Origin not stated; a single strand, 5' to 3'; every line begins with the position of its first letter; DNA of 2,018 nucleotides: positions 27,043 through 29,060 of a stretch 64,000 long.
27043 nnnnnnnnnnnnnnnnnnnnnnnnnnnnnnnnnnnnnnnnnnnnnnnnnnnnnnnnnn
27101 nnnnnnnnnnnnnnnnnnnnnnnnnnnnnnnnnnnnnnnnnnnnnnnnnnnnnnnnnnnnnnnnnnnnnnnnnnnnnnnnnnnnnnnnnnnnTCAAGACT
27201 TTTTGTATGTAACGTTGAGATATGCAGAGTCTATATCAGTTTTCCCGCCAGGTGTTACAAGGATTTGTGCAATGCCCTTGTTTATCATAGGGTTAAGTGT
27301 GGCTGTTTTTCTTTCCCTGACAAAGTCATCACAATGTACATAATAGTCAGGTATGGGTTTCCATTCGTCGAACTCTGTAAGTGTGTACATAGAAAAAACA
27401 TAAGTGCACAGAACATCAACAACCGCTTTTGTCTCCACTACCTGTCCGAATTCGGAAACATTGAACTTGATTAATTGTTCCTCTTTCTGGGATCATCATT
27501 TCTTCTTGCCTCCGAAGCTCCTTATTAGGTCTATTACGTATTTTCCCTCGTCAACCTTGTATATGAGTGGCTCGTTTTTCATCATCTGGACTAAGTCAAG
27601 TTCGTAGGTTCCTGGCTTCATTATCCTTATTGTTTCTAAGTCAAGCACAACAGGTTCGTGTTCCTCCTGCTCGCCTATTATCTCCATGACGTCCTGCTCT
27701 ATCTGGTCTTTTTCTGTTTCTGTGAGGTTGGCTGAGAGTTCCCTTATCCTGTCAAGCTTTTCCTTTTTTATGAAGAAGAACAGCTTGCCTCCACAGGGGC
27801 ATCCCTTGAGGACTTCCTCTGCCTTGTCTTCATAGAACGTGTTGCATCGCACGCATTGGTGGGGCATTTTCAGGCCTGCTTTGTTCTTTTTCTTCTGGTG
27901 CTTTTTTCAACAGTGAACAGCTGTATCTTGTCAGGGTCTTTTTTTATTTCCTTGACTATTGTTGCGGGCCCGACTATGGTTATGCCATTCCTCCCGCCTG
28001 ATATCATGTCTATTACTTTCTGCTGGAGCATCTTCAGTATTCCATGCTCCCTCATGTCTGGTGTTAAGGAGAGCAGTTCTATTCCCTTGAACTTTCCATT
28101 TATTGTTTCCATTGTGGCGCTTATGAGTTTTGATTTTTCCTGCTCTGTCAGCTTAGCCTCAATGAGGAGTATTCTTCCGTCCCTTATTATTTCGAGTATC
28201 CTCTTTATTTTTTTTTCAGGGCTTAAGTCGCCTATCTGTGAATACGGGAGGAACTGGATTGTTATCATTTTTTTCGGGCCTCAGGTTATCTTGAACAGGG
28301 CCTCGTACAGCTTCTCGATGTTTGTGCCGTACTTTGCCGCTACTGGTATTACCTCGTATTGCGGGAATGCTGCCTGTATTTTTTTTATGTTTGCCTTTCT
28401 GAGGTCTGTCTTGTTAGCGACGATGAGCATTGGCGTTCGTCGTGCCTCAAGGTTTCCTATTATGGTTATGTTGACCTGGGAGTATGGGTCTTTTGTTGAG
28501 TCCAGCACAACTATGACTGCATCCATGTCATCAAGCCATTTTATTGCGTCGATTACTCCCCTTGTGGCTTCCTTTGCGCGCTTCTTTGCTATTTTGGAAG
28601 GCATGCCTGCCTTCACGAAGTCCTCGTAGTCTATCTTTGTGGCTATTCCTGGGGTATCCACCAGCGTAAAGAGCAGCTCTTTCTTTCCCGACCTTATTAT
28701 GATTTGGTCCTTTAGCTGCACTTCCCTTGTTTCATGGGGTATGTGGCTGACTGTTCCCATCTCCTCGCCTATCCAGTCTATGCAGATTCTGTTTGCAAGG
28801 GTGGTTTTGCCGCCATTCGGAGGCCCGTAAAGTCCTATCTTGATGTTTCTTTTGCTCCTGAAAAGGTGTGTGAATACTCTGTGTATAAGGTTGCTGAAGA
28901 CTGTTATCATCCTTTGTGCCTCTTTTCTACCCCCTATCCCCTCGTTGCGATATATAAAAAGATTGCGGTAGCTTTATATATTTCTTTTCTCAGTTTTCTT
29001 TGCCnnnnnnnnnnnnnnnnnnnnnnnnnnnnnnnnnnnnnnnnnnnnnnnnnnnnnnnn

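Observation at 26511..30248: AT-rich accessory islet packed with toxin-antitoxin-type modules between ELP3 and NOP2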

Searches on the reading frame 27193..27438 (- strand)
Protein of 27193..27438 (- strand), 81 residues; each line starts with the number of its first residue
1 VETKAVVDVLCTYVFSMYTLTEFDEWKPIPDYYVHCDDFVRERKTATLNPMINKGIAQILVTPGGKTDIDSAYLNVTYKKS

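Call 3: search_protein_families(library=pfam, proteins=[window:27193-27438:-], max_evalue=0.01)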
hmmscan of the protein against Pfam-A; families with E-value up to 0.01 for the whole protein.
window:27193-27438:- (81 aa): 0 families

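Call 4: search_protein_families(library=ncbifam, proteins=[window:27193-27438:-], max_evalue=0.01)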
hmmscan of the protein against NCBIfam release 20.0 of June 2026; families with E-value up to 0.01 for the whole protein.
window:27193-27438:- (81 aa): 0 families

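Call 11: search_protein_families(library=pfam, proteins=[window:27193-27438:-], max_evalue=10)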
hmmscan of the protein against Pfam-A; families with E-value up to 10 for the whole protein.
window:27193-27438:- (81 aa): 1 family
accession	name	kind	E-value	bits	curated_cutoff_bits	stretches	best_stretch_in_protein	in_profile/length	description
PF21944.1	Hemotin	-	0.22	11.7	27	1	32-66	21-57/74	Hemotin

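Call 36: search_protein_families(library=padloc, proteins=[window:27193-27438:-], max_evalue=0.01)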
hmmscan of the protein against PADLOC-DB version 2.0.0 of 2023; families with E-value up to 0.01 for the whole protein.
window:27193-27438:- (81 aa): 0 families

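Call 58: search_protein_representatives(protein=window:27193-27438:-)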
Query: 81 residues. Proteins with E-value up to 0.001 (for the whole library): 7; up to 1e-10: 5; up to 1e-30: 1. The best 7 are listed.
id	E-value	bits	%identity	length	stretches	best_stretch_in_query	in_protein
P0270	2.7e-49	180.3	100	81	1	1-81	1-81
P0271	4.3e-16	74.7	46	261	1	2-80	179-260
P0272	4.8e-14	68.2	25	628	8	17-51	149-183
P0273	9.0e-14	67.3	48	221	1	2-80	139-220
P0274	1.4e-12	63.5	34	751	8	11-59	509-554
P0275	2.1e-08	50.3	43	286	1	5-78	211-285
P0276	2.6e-07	46.8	26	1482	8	23-55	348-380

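Call 61: find_encoding_contigs(protein=P0273, flank=5000, max_places=3)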
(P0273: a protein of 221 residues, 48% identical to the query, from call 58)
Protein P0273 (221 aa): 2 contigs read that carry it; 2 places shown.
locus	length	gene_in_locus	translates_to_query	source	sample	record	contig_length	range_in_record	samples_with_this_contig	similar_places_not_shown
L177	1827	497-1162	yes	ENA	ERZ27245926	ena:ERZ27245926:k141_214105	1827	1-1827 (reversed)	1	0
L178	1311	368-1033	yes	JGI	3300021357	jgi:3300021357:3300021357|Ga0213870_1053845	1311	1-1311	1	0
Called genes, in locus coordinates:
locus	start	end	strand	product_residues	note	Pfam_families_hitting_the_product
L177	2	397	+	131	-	?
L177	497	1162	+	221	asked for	-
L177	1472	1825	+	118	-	?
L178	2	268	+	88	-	?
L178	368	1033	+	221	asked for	-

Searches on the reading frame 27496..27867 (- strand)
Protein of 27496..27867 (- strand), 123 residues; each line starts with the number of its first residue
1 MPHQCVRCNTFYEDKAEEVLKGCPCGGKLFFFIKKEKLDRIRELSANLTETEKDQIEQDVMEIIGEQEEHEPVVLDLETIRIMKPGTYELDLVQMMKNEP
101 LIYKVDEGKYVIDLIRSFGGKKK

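Call 3: search_protein_families(library=pfam, proteins=[window:27496-27867:-], max_evalue=0.01)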
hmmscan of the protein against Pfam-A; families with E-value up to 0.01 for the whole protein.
window:27496-27867:- (123 aa): 1 family
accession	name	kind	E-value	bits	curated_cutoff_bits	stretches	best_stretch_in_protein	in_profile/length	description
PF09845.14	OapC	-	8.1e-23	81.6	23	1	2-115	1-128/133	Origin-associated protein OapC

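Call 4: search_protein_families(library=ncbifam, proteins=[window:27496-27867:-], max_evalue=0.01)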
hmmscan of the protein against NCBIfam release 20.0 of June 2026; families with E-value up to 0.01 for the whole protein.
window:27496-27867:- (123 aa): 1 family
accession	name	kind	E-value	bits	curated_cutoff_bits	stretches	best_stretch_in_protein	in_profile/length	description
TIGR00375.1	TIGR00375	hypoth_equivalog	0.00034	20.1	326.6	1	5-50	243-285/374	TIGR00375 family protein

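Call 36: search_protein_families(library=padloc, proteins=[window:27496-27867:-], max_evalue=0.01)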
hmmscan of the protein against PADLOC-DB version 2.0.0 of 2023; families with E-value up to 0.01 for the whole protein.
window:27496-27867:- (123 aa): 0 families

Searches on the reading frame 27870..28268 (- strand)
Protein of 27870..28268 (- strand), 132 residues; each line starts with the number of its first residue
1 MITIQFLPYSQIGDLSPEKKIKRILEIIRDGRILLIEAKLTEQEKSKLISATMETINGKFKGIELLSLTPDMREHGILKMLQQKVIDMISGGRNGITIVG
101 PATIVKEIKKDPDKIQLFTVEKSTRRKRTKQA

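Call 3: search_protein_families(library=pfam, proteins=[window:27870-28268:-], max_evalue=0.01)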
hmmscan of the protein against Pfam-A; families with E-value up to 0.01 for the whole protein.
window:27870-28268:- (132 aa): 1 family
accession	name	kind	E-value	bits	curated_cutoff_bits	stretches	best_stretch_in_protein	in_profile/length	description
PF09846.14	OapB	-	1.5e-17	63.9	27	1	14-116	3-100/104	Origin-associated protein OapB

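Call 4: search_protein_families(library=ncbifam, proteins=[window:27870-28268:-], max_evalue=0.01)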
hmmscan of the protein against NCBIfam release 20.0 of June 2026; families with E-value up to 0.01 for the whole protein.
window:27870-28268:- (132 aa): 1 family
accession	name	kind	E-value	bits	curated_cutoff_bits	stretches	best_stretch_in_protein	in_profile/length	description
TIGR02037.1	degP_htrA_DO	subfamily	0.0046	15.9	416.2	1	10-91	299-377/434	Do family serine endopeptidase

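Call 36: search_protein_families(library=padloc, proteins=[window:27870-28268:-], max_evalue=0.01)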
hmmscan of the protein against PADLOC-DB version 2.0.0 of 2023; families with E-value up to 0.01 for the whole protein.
window:27870-28268:- (132 aa): 1 family
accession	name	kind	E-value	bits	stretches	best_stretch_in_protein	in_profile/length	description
PDLC02375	Stk2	-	0.0064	13.3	1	10-93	56-137/500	-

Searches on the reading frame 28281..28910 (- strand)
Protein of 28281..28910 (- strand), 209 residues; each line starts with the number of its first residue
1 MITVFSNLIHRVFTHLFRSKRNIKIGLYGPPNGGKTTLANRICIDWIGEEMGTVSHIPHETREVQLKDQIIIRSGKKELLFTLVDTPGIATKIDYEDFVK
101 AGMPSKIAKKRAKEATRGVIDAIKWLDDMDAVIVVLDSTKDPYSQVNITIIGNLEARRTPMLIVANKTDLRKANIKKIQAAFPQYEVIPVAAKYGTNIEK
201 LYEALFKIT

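Call 3: search_protein_families(library=pfam, proteins=[window:28281-28910:-], max_evalue=0.01)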
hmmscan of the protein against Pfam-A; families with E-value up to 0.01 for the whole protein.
window:28281-28910:- (209 aa): 10 families
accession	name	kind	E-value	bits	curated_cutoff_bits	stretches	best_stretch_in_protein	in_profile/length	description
PF01926.29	MMR_HSR1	-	5.9e-15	55.8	21.9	1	24-167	1-113/113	50S ribosome-binding GTPase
PF00009.33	GTP_EFTU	-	4.1e-10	40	26.5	1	124-207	88-184/188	Elongation factor Tu GTP binding domain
PF00025.27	Arf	-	2.9e-06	27.3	22.3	0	126-175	79-132/174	ADP-ribosylation factor family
PF02421.24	FeoB_N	-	8.3e-06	25.8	27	1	24-204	2-155/156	Ferrous iron transport protein B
PF16897.10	MMR_HSR1_Xtn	-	0.00016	22.1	35.2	1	159-207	56-102/106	C-terminal region of MMR_HSR1 domain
PF00735.24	Septin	-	0.00068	19.4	26.2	1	27-97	9-80/280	Septin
PF03193.22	RsgA_GTPase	-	0.00086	19.6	30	0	129-205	23-104/174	RsgA GTPase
PF08477.19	Roc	-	0.0022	18.7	27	0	24-88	1-65/119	Ras of Complex, Roc, domain of DAPkinase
PF09439.16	SRPRB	-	0.0044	16.9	25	0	25-89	6-56/178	Signal recognition particle receptor beta subunit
PF09547.16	SpoIVA_ATPase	-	0.0091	15.8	26.6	0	105-179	158-229/237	Stage IV sporulation protein A, ATPase domain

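Call 4: search_protein_families(library=ncbifam, proteins=[window:28281-28910:-], max_evalue=0.01)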
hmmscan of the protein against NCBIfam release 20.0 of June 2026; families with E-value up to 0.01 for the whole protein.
window:28281-28910:- (209 aa): 20 families
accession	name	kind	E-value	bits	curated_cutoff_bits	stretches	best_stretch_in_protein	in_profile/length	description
TIGR03594.1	GTPase_EngA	equivalog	5.1e-16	58.7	306.7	1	20-207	173-344/432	ribosome biogenesis GTPase Der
NF000908.1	PRK00089.1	equivalog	8.4e-16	58.1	237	1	25-207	6-165/291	GTPase Era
TIGR00231.1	small_GTP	domain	3.5e-13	49.6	42.5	1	21-205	2-162/164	GTP-binding protein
TIGR03918.1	GTP_HydF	equivalog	3.6e-12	45.8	325.55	1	22-207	7-165/392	[FeFe] hydrogenase H-cluster maturation GTPase HydF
TIGR03596.1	GTPase_YlqF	equivalog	6e-09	35.7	208.2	2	126-207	19-100/276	ribosome biogenesis GTPase YlqF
TIGR00436.1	era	equivalog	7.3e-09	35.4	116.25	1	24-202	2-156/270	GTPase Era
NF003661.0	PRK05291.1-3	equivalog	1.4e-08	34.5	380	1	22-205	216-366/448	tRNA uridine-5-carboxymethylaminomethyl(34) synthesis GTPase MnmE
TIGR00450.1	mnmE_trmE_thdF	equivalog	2.4e-07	30.2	252.6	1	14-202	201-360/446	tRNA uridine-5-carboxymethylaminomethyl(34) synthesis GTPase MnmE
TIGR03156.1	GTP_HflX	equivalog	3.1e-07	29.7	216.75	1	128-205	268-347/351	GTPase HflX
NF007171.0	PRK09602.1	subfamily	8.1e-07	28.2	387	1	148-200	208-261/397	YchF-related putative GTPase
NF002828.0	PRK03003.1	equivalog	2.1e-06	26.6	631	1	24-203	42-194/477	ribosome biogenesis GTPase Der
NF007071.0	PRK09518.1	equivalog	4.4e-06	25.5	953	1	24-198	273-420/706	bifunctional cytidylate kinase/GTPase Der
TIGR03598.1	GTPase_YsxC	equivalog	7.7e-06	25.7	124.45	1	19-202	15-182/186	ribosome biogenesis GTP-binding protein YihA/YsxC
NF009379.0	PRK12740.1-3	equivalog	1.7e-05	23.6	513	1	123-191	91-158/674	elongation factor G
NF008955.0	PRK12297.1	equivalog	1.8e-05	23.9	406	1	88-208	199-327/429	GTPase ObgE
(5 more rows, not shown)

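Call 14: find_encoding_contigs(protein=window:28281-28910:-, flank=10000, max_places=10)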
Protein window:28281-28910:- (209 aa): no gene with exactly this product is on record in the collection.

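Call 16: find_related_loci(query=A1, collection=metagenome_contigs, flank=10000)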
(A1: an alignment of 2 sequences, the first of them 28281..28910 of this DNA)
Query A1 (209 aa) in metagenome_contigs; peptide patterns used: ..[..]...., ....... (x = any residue, [..] = any of these).
600 stretches matched a pattern (row limit reached: there are more); 432 encode a relative of the query (tblastn E <= 1e-3); the best 80 are kept; 80 distinct loci.
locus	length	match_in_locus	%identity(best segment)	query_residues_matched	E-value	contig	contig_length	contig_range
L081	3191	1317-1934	74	1-206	4e-107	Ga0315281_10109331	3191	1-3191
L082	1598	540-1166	72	1-209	2e-111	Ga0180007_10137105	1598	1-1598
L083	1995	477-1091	73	1-205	3e-109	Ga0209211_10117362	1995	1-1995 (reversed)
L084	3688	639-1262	70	1-208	8e-105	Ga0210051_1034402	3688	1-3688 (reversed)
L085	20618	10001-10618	71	4-209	2e-103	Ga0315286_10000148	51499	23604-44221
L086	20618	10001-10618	70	1-206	6e-103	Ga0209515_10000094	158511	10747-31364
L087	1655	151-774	70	1-208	1e-109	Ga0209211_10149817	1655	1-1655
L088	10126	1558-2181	71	1-208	1e-102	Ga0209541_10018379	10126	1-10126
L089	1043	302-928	70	1-209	2e-112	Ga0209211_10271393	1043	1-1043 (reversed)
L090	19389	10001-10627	69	1-209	7e-102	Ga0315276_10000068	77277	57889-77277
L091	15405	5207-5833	71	1-209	7e-102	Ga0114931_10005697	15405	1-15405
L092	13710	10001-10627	69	1-209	3e-101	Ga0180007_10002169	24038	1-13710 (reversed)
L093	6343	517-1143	69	1-209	3e-101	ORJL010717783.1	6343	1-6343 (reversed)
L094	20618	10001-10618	70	4-209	7e-101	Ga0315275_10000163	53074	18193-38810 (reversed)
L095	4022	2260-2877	71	4-209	1e-101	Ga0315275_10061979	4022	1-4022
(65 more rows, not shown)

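Call 36: search_protein_families(library=padloc, proteins=[window:28281-28910:-], max_evalue=0.01)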
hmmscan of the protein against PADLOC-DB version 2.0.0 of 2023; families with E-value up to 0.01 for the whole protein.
window:28281-28910:- (209 aa): 1 family
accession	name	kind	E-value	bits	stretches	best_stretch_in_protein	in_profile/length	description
PDLC03839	LeoA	-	0.00053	17.2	1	18-115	53-133/559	-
